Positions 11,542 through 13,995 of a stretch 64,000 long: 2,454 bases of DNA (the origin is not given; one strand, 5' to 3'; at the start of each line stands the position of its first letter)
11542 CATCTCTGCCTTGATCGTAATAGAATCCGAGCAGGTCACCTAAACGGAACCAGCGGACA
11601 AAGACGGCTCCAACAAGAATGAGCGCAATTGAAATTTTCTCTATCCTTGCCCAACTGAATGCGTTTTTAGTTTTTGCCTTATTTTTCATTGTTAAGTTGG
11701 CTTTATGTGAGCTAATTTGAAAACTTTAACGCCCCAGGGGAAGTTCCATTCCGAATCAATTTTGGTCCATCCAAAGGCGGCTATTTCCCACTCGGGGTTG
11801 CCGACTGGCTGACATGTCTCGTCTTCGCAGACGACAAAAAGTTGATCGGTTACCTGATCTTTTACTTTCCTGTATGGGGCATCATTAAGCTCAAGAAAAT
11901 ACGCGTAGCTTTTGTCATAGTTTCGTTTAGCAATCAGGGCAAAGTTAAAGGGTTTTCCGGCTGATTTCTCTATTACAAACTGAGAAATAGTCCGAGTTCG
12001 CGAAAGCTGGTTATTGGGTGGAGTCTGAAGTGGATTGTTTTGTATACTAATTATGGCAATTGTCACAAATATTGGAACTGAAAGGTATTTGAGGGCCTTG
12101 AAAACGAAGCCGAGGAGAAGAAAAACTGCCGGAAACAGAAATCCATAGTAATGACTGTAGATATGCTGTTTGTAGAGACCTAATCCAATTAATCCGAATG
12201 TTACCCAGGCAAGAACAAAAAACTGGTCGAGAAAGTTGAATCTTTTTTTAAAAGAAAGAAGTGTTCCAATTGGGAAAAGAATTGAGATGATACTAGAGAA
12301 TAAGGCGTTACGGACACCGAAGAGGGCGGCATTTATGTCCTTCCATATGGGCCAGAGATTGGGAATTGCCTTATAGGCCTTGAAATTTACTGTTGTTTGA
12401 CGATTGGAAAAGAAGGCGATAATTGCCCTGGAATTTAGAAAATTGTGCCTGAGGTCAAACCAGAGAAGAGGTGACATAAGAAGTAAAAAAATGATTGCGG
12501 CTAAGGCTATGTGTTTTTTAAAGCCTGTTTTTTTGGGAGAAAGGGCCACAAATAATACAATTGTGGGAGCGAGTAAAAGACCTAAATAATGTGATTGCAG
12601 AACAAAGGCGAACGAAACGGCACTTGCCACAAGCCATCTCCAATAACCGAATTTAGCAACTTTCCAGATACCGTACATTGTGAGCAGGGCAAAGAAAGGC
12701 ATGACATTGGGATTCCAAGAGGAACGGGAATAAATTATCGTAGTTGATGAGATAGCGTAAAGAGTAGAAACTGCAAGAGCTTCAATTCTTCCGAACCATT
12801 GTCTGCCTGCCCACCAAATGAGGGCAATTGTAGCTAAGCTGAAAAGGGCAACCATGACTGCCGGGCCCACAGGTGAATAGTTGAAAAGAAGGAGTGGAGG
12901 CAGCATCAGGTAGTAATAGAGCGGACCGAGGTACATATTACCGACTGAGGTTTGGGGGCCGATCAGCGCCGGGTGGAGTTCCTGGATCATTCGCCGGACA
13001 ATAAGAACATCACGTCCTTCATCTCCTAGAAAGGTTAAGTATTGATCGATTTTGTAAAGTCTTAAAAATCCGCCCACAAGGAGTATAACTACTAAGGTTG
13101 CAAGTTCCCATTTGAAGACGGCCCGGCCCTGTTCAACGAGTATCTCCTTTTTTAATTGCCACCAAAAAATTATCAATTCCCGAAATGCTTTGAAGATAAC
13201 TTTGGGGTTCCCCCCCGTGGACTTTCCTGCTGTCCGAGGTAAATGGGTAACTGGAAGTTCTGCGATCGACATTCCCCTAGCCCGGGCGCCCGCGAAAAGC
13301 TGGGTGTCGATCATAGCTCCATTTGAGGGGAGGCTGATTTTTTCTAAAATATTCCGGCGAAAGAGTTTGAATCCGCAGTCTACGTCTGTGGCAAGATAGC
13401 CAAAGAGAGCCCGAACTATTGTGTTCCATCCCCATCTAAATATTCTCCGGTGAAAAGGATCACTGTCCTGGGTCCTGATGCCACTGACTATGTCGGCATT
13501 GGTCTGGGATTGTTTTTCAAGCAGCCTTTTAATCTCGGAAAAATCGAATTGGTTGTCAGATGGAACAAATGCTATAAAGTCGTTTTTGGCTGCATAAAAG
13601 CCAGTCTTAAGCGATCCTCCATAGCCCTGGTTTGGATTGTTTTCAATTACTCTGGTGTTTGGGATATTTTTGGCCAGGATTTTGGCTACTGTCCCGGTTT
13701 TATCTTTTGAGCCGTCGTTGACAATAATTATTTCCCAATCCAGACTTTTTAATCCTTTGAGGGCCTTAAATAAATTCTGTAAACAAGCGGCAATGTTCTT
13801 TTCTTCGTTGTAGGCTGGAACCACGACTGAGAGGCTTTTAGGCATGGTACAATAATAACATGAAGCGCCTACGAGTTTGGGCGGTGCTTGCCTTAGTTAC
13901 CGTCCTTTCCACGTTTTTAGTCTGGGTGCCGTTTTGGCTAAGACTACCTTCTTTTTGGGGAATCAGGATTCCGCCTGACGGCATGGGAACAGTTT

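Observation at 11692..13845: Single-polypeptide fusion of a Dpm1-like GT2 synthase with a GT-C transferase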

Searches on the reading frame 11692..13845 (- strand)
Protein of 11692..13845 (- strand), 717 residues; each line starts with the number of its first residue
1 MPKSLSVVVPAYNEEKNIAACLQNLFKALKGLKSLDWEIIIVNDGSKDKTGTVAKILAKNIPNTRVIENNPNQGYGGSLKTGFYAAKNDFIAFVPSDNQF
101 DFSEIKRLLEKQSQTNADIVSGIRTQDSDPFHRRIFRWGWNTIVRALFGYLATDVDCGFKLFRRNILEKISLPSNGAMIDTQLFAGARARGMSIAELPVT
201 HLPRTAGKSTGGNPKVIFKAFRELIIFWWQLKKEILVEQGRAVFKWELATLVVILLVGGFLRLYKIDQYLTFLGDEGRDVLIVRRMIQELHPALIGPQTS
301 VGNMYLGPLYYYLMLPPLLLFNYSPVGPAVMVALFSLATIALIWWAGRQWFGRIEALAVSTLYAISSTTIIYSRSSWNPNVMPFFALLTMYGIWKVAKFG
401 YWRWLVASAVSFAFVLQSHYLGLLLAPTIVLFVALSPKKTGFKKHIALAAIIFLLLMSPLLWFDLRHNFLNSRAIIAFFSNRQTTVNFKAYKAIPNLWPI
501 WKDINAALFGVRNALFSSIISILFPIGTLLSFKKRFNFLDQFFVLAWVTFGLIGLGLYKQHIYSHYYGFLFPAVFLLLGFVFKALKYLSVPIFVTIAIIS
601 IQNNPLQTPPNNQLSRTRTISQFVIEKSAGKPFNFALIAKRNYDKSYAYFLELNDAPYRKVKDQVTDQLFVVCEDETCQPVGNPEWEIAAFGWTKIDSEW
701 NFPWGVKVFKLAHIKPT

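Call 5: search_protein_families(library=pfam, proteins=[window:11692-13845:-], max_evalue=0.01)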
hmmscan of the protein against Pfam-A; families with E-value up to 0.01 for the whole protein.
window:11692-13845:- (717 aa): 4 families
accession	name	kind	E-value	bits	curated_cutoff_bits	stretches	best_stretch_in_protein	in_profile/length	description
PF00535.33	Glycos_transf_2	-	4.9e-33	114.9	23.3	1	6-170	1-167/168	Glycosyl transferase family 2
PF13231.12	PMT_2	-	9.8e-10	39.3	26.1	1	308-462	4-159/160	Dolichyl-phosphate-mannose-protein mannosyltransferase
PF13641.12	Glyco_tranf_2_3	-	2.4e-06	28.2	27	1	3-109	2-108/230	Glycosyltransferase like family 2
PF10111.15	Glyco_tranf_2_2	-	0.0037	17.2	27.3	1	6-109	1-103/276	Glycosyltransferase like family 2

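Call 6: search_protein_families(library=ncbifam, proteins=[window:11692-13845:-], max_evalue=0.01)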
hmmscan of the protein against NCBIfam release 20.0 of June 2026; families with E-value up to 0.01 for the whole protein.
window:11692-13845:- (717 aa): 21 families
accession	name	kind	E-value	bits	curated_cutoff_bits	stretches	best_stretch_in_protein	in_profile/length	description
NF007986.1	PRK10714.1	equivalog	2.6e-18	66.1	529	1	3-210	6-209/316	undecaprenyl-phosphate 4-deoxy-4-formamido-L-arabinose transferase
NF047588.1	GlcsyltransPgfSStrep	equivalog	1.3e-17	64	500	1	5-170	3-167/308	glycosyltransferase PgfS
TIGR03937.1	PgaC_IcaA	equivalog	1.5e-16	60.4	422.3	1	4-112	46-150/407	poly-beta-1,6-N-acetyl-D-glucosamine synthase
NF007482.0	PRK10073.1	equivalog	1.7e-16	60.2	423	1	4-120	7-118/334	glycosyltransferase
TIGR04182.1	glyco_TIGR04182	equivalog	1.3e-14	54.3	325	1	6-214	3-203/293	S-layer glycoprotein N-glycosyltransferase AglJ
NF041391.1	DPhHxTase_Halo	equivalog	1.4e-13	50.3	375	1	11-205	3-187/213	dolichyl-phosphate hexose transferase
TIGR04283.1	glyco_like_mftF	equivalog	5.5e-12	45.7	182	1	5-141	1-126/221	TIGR04283 family arsenosugar biosynthesis glycosyltransferase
NF041875.1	EPS_EpsD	equivalog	7.3e-12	45.3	370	1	5-129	1-121/325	exopolysaccharide biosynthesis glycosyltransferase EpsD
NF058614.1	PPMAGASynPpgS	equivalog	1.6e-11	44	370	1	7-210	4-205/226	polyprenyl-phospho-N-acetylgalactosaminyl synthase PpgS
NF010496.0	PRK13915.1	equivalog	2.8e-11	43.1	262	1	3-98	31-127/307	glucosyl-3-phosphoglycerate synthase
NF038302.1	EPS_HpsE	equivalog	4.9e-11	42.2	300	1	5-100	3-99/307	hormogonium polysaccharide biosynthesis glycosyltransferase HpsE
TIGR03965.1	mycofact_glyco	equivalog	1.3e-10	40.7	280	1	3-111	74-178/467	mycofactocin biosynthesis glycosyltransferase MftF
NF047683.1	TeichurnBiosyTuaG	equivalog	2.8e-10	40.3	400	1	4-110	7-109/252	teichuronic acid biosynthesis protein TuaG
TIGR03469.1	HpnB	hypoth_equivalog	1.1e-07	31.2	379.25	1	5-122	46-170/386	hopene-associated glycosyltransferase HpnB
NF050050.1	ProtGlycPglI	equivalog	1.4e-07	31.2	500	1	4-120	3-116/306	GalNAc(5)-diNAcBac-PP-undecaprenol beta-1,3-glucosyltransferase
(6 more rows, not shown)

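Call 7: find_homologous_proteins(query=window:11692-13845:-, max_evalue=0.00001)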
Query window:11692-13845:- (717 aa): 3814 proteins with E <= 0.00001 among 8000 candidates; the best 120 are listed.
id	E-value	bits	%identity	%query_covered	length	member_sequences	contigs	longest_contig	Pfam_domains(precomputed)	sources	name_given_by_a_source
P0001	0.0e+0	1637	100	100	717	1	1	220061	PF13641.13,PF00535.33,PF13231.13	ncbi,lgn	-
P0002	0.0e+0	1132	68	100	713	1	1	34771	PF13641.13,PF00535.33,PF13231.13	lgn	-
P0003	0.0e+0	1062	63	99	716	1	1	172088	PF00535.33,PF13231.13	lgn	-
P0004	0.0e+0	1059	63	99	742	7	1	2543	PF13641.13,PF00535.33,PF13231.13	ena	-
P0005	0.0e+0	1057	63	99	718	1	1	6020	PF13641.13,PF00535.33,PF13231.13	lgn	-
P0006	0.0e+0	1042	61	99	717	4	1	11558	PF13641.13,PF00535.33,PF13231.13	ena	-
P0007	0.0e+0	1037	61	99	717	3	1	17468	PF13641.13,PF00535.33,PF13231.13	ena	-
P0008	0.0e+0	1033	62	99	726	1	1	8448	PF13641.13,PF02366.25,PF00535.33,PF13231.13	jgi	jgi:glycosyltransferase involved in cell wall biosynthesis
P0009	0.0e+0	1029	62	100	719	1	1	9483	PF13641.13,PF00535.33,PF13231.13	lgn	-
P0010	0.0e+0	1027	61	99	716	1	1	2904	PF13641.13,PF00535.33,PF13231.13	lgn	-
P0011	0.0e+0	1024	62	99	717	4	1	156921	PF13641.13,PF02366.25,PF00535.33,PF13231.13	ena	-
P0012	0.0e+0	1021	60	99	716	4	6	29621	PF13641.13,PF00535.33,PF13231.13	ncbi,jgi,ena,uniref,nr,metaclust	ncbi:MAG: Glycosyltransferase [Candidatus Woesebacteria bacterium GW2011_GWA1_41_13b]|uniref:Glycosy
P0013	0.0e+0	1015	61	99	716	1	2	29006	PF02366.25,PF00535.33,PF13231.13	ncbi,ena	ncbi:MAG: glycosyltransferase [Patescibacteria group bacterium]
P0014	0.0e+0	1014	59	99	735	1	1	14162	PF13641.13,PF00535.33,PF13231.13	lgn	-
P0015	0.0e+0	1014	61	99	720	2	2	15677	PF13641.13,PF00535.33,PF13231.13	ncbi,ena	-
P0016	0.0e+0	1011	61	99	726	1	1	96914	PF10111.15,PF13641.13,PF00535.33,PF13231.13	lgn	-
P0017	0.0e+0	1011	60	100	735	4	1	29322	PF13641.13,PF00535.33,PF13231.13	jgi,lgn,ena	-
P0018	0.0e+0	1011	60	99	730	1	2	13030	PF13641.13,PF00535.33,PF13231.13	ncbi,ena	ncbi:MAG: glycosyltransferase [Patescibacteria group bacterium]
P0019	2.2e-298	1010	60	100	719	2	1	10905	PF13641.13,PF00535.33,PF13231.13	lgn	-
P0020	2.4e-298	1010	60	99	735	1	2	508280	PF10111.15,PF13641.13,PF00535.33,PF13231.13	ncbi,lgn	-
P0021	2.9e-297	1006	60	99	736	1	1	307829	PF13641.13,PF00535.33,PF13231.13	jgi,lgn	-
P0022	3.4e-297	1006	60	100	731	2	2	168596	PF00535.33,PF13231.13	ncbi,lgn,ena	-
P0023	3.6e-297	1006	60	99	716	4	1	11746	PF13641.13,PF00535.33,PF13231.13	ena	-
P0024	8.6e-297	1004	60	99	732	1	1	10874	PF13641.13,PF00535.33,PF13231.13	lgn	-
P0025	1.2e-296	1004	61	99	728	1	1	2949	PF13641.13,PF00535.33,PF13231.13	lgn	-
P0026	1.4e-296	1004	60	99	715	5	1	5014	PF13641.13,PF00535.33,PF13231.13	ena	-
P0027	1.2e-294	997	59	99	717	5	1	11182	PF00535.33,PF13231.13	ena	-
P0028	1.4e-294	997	60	99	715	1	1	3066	PF13641.13,PF00535.33,PF13231.13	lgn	-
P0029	2.8e-294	996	61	99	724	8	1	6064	PF10111.15,PF13641.13,PF00535.33,PF13231.13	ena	-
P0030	3.2e-294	996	61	99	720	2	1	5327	PF13641.13,PF00535.33,PF13231.13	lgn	-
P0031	5.3e-294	995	59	100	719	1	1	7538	PF00535.33,PF13231.13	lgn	-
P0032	9.5e-293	991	59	99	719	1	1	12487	PF13641.13,PF00535.33,PF13231.13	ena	-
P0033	2.1e-292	990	59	99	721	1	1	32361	PF13641.13,PF02366.25,PF00535.33,PF13231.13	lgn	-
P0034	5.4e-292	989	59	99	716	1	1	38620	PF10111.15,PF13641.13,PF00535.33,PF13231.13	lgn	-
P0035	9.5e-292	988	60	99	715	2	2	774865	PF10111.15,PF13641.13,PF00535.33,PF13231.13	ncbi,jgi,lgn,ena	-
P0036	7.2e-291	985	58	100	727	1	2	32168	PF13641.13,PF00535.33,PF13231.13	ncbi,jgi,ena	-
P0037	1.3e-290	984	59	99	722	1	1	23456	PF13641.13,PF00535.33,PF13231.13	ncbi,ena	-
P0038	2.1e-289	980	61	99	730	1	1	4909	PF13641.13,PF00535.33,PF13231.13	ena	-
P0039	2.3e-289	980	59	99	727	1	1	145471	PF10111.15,PF13641.13,PF02366.25,PF00535.33,PF13231.13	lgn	-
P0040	5.3e-288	975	59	99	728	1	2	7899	PF10111.15,PF00535.33,PF13231.13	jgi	jgi:glycosyltransferase involved in cell wall biosynthesis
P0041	1.1e-287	974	58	99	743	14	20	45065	PF13641.13,PF00535.33,PF13231.13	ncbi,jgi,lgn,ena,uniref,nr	ncbi:MAG: Glycosyl transferase family 39 [Candidatus Amesbacteria bacterium GW2011_GWA2_47_11]|unire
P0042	4.4e-287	972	60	99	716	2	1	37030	PF13641.13,PF00535.33,PF13231.13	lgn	-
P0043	5.4e-287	972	60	99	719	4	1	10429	PF10111.15,PF13641.13,PF00535.33,PF13231.13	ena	-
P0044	8.1e-287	972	58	99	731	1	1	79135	PF00535.33,PF13231.13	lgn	-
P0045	1.5e-286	971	59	99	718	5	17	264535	PF13641.13,PF00535.33,PF13231.13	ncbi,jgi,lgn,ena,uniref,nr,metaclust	ncbi:MAG: hypothetical protein UX99_C0024G0004 [Candidatus Amesbacteria bacterium GW2011_GWB1_47_26]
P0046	2.8e-286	970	59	99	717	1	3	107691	PF13641.13,PF00535.33,PF13231.13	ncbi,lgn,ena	-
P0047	1.2e-285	968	59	99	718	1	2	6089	PF13641.13,PF00535.33,PF13231.13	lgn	-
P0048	1.5e-285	967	60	96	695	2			PF13641.13,PF00535.33,PF13231.13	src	-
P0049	2.3e-285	967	58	99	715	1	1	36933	PF10111.15,PF13641.13,PF00535.33,PF13231.13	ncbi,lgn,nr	ncbi:glycosyltransferase [Candidatus Amesbacteria bacterium]|nr:glycosyltransferase [Candidatus Ames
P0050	2.7e-285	967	57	100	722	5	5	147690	PF13641.13,PF00535.33,PF13231.13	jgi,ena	-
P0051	1.1e-284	964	58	99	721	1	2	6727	PF02366.25,PF00535.33,PF13231.13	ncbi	-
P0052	5.1e-284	962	58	100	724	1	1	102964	PF10111.15,PF13641.13,PF00535.33,PF13231.13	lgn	-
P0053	5.8e-284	962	59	99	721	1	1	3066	PF10111.15,PF13641.13,PF00535.33,PF13231.13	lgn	-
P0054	1.0e-283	961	59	99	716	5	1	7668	PF10111.15,PF13641.13,PF00535.33,PF13231.13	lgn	-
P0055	2.4e-283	960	58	99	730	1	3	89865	PF13641.13,PF00535.33,PF13231.13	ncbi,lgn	-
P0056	4.7e-283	959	58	99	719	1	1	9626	PF13641.13,PF02366.25,PF00535.33,PF13231.13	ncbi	-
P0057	6.2e-283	959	57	99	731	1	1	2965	PF10111.15,PF13641.13,PF00535.33,PF13231.13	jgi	jgi:glycosyltransferase involved in cell wall biosynthesis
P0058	8.2e-282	955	58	99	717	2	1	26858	PF13641.13,PF00535.33,PF13231.13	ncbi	-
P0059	1.6e-281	954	57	100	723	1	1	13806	PF13641.13,PF00535.33,PF13231.13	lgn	-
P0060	1.4e-280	951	57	100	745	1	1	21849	PF10111.15,PF13641.13,PF00535.33,PF13231.13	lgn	-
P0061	1.6e-280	951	58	100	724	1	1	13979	PF13641.13,PF00535.33,PF13231.13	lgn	-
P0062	2.1e-280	950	57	99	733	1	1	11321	PF13641.13,PF02366.25,PF00535.33,PF13231.13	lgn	-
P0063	2.6e-280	950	57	100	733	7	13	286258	PF13641.13,PF00535.33,PF13231.13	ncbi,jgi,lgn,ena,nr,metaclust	ncbi:MAG: Glycosyltransferase [Candidatus Amesbacteria bacterium GW2011_GWB1_47_19]|nr:MAG: Glycosyl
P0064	6.0e-280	949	59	99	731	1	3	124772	PF10111.15,PF13641.13,PF00535.33,PF13231.13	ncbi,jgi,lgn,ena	-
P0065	1.6e-279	947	60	99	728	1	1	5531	PF13641.13,PF00535.33,PF13231.13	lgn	-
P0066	2.8e-278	943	57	99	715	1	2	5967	PF10111.15,PF13641.13,PF00535.33,PF13231.13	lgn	-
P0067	4.1e-278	943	58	99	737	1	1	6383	PF13641.13,PF00535.33,PF13231.13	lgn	-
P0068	2.0e-277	940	57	99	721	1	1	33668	PF13641.13,PF00535.33,PF13231.13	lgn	-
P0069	8.2e-277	938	58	99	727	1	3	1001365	PF13641.13,PF00535.33,PF13231.13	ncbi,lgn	-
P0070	1.3e-276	938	58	99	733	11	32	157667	PF13641.13,PF00535.33,PF13231.13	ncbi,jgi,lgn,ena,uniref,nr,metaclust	ncbi:MAG: Glycosyltransferase [Candidatus Amesbacteria bacterium GW2011_GWA1_47_16]|uniref:PMT famil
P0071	1.6e-276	938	58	99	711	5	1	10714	PF10111.15,PF13641.13,PF00535.33,PF13231.13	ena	-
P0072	1.6e-276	937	58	99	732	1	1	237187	PF13641.13,PF00535.33,PF13231.13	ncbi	-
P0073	4.1e-276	936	57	99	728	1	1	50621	PF10111.15,PF13641.13,PF00535.33,PF13231.13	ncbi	-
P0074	1.1e-275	935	58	99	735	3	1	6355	PF10111.15,PF13641.13,PF00535.33,PF13231.13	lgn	-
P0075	7.9e-275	932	55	100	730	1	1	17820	PF00535.33,PF13231.13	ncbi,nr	ncbi:MAG: glycosyltransferase [bacterium]|nr:glycosyltransferase [bacterium]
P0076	1.0e-274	932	58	99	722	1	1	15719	PF13641.13,PF00535.33,PF13231.13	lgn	-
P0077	1.8e-273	927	56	99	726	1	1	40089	PF13641.13,PF00535.33,PF13231.13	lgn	-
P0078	3.7e-273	926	57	99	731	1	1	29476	PF13641.13,PF00535.33,PF13231.13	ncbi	-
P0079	3.9e-271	920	55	99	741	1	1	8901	PF10111.15,PF13641.13,PF00535.33,PF13231.13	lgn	-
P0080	5.0e-270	916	57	99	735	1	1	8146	PF13641.13,PF00535.33,PF13231.13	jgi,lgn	-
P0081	1.2e-269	915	56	99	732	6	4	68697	PF00535.33,PF13231.13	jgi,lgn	jgi:glycosyltransferase involved in cell wall biosynthesis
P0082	1.3e-268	911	56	100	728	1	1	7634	PF00535.33,PF13231.13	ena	-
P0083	4.6e-268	910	55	99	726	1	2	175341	PF13641.13,PF00535.33,PF13231.13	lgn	-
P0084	1.0e-267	908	57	99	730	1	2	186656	PF10111.15,PF13641.13,PF00535.33,PF13231.13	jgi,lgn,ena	jgi:glycosyltransferase involved in cell wall biosynthesis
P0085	6.0e-266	903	57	99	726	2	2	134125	PF19529.5,PF10111.15,PF02366.25,PF00535.33,PF13231.13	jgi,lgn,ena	jgi:glycosyltransferase involved in cell wall biosynthesis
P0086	1.1e-264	898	57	99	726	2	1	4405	PF10111.15,PF13641.13,PF02366.25,PF00535.33,PF13231.13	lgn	-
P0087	4.6e-264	896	60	90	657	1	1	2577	PF00535.33,PF13231.13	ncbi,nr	ncbi:MAG: glycosyltransferase family 39 protein, partial [Candidatus Amesbacteria bacterium]|nr:glyc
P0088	5.1e-262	890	59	91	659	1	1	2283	PF00535.33,PF13231.13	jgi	-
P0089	5.0e-260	883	55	100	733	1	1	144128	PF13641.13,PF02366.25,PF00535.33,PF13231.13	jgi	-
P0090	3.6e-259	880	58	90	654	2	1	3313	PF00535.33,PF13231.13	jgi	jgi:glycosyltransferase involved in cell wall biosynthesis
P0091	4.4e-254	863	59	90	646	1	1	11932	PF13641.13,PF00535.33,PF13231.13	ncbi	ncbi:MAG: glycosyltransferase, partial [Patescibacteria group bacterium]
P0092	1.6e-241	822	53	99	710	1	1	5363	PF13641.13,PF00535.33,PF13231.13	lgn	-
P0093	2.3e-233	795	60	81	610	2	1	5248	PF13231.13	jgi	jgi:hypothetical protein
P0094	3.6e-207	708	56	79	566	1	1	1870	PF00535.33,PF13231.13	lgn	-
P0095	1.9e-203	696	48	99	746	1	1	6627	PF00535.33,PF13231.13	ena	-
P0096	2.6e-202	692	48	99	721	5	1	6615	PF00535.33,PF13231.13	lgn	-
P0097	1.0e-201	690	47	99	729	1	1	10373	PF10111.15,PF02366.25,PF00535.33,PF13231.13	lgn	-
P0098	1.1e-199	683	48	99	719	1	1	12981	PF10111.15,PF00535.33,PF13231.13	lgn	-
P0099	9.3e-197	674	46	99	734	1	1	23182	PF02366.25,PF00535.33,PF13231.13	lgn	-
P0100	2.3e-195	669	44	99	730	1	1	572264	PF00535.33,PF13231.13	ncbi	-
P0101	2.5e-194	666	44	99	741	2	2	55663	PF10111.15,PF13641.13,PF00535.33,PF13231.13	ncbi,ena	-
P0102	2.6e-194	666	45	100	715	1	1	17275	PF02366.25,PF00535.33,PF13231.13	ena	-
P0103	2.7e-194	666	64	63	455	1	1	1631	PF13231.13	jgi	jgi:4-amino-4-deoxy-L-arabinose transferase-like glycosyltransferase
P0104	5.2e-194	665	44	99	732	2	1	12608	PF13641.13,PF00535.33,PF13231.13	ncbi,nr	ncbi:glycosyltransferase [Candidatus Microgenomates bacterium]|nr:glycosyltransferase [Candidatus Mi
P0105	5.7e-194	665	44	99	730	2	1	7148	PF00535.33,PF13231.13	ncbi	-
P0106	1.9e-192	660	45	99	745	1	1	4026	PF02366.25,PF00535.33,PF13231.13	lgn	-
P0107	5.5e-192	658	65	61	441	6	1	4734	PF13641.13,PF00535.33,PF13231.13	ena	-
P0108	1.2e-190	654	45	100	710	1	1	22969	PF13641.13,PF00535.33,PF13231.13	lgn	-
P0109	3.5e-189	649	45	99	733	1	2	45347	PF13641.13,PF00535.33,PF13231.13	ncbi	-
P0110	7.4e-189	648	44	100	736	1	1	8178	PF13641.13,PF00535.33,PF13231.13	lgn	-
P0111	9.4e-187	641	60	66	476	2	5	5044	PF13231.13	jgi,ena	-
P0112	1.0e-185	637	44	100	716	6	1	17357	PF13641.13,PF02366.25,PF00535.33,PF13231.13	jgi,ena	-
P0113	1.6e-185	637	59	66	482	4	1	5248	PF13231.13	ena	-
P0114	1.7e-185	637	45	100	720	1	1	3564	PF02366.25,PF00535.33,PF13231.13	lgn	-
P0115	4.1e-184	632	44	99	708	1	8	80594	PF02366.25,PF00535.33,PF13231.13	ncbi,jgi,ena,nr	ncbi:TPA: hypothetical protein DD690_04700 [Candidatus Daviesbacteria bacterium]|nr:MAG: Glycosyltra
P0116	9.3e-184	631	43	100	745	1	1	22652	PF13641.13,PF00535.33,PF13231.13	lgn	-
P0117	1.3e-183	630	44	99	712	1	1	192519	PF10111.15,PF02366.25,PF00535.33,PF13231.13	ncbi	-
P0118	2.1e-183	630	45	99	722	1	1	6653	PF10111.15,PF02366.25,PF00535.33,PF13231.13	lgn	-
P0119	6.0e-183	628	43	99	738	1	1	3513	PF13641.13,PF02366.25,PF00535.33,PF13231.13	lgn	-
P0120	6.4e-183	628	44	99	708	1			PF02366.25,PF00535.33,PF13231.13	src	-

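Call 8: search_solved_structures(query=window:11692-13845:-, max_evalue=0.01)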
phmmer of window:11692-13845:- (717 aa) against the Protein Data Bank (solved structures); distinct sequences matched with E-value up to 0.01: 28.
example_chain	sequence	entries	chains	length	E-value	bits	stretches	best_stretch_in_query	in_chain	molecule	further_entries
9hwj_A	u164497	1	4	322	8.7e-15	57.3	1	3-218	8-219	Undecaprenyl-phosphate 4-deoxy-4-formamido-L-arabinose transferase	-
9bhc_C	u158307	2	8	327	2e-14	56.1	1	3-216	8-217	Undecaprenyl-phosphate 4-deoxy-4-formamido-L-arabinose transferase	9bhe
8vxh_A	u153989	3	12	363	2.7e-14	55.7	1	3-215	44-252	Undecaprenyl-phosphate 4-deoxy-4-formamido-L-arabinose transferase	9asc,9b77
5mlz_A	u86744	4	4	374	5.9e-14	54.5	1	4-263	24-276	Dolichol monophosphate mannose synthase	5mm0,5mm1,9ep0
6p61_A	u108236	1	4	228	3.8e-13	51.8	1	4-110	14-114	Glycosyltransferase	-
3bcv_A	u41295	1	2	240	1.1e-08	37.2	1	5-105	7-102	Putative glycosyltransferase protein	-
5hea_A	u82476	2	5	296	5.1e-08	34.9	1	5-108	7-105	Putative glycosyltransferase (GalT1)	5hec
2z87_A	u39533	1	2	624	6.2e-08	34.6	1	5-106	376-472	Chondroitin synthase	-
2z86_A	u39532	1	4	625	6.2e-08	34.6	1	5-106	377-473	Chondroitin synthase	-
5eke_A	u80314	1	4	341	2.1e-07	32.8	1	4-124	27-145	Uncharacterized glycosyltransferase sll0501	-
5ekp_C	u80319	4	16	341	3.1e-07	32.3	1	4-124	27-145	Uncharacterized glycosyltransferase sll0501 | Glycosyltransferase sll0501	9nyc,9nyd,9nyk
9nye_A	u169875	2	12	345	3.2e-07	32.3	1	4-124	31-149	Glycosyltransferase sll0501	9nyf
5tze_C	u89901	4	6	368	6.9e-06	27.9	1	5-106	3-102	Glycosyl transferase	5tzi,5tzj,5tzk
5tz8_A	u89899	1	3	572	1.5e-05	26.8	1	5-106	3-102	Glycosyl transferase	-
3l7m_A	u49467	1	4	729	2.3e-05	26.1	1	4-117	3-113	Teichoic acid biosynthesis protein F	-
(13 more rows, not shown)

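Call 16: find_encoding_contigs(protein=P0001, flank=10000, max_places=3)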
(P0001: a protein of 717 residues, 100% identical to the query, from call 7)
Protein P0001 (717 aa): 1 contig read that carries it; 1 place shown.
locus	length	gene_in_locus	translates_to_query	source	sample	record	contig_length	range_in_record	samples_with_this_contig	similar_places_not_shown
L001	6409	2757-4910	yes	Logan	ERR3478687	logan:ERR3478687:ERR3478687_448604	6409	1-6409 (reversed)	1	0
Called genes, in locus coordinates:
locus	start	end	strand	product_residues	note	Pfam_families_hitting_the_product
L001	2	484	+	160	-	?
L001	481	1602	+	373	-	PF00535:Glycos_transf_2, PF04138:GtrA_DPMS_TM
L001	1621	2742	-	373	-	PF13231:PMT_2 (weak)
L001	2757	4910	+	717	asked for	PF00535:Glycos_transf_2, PF13641:Glyco_tranf_2_3, PF13231:PMT_2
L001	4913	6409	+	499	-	?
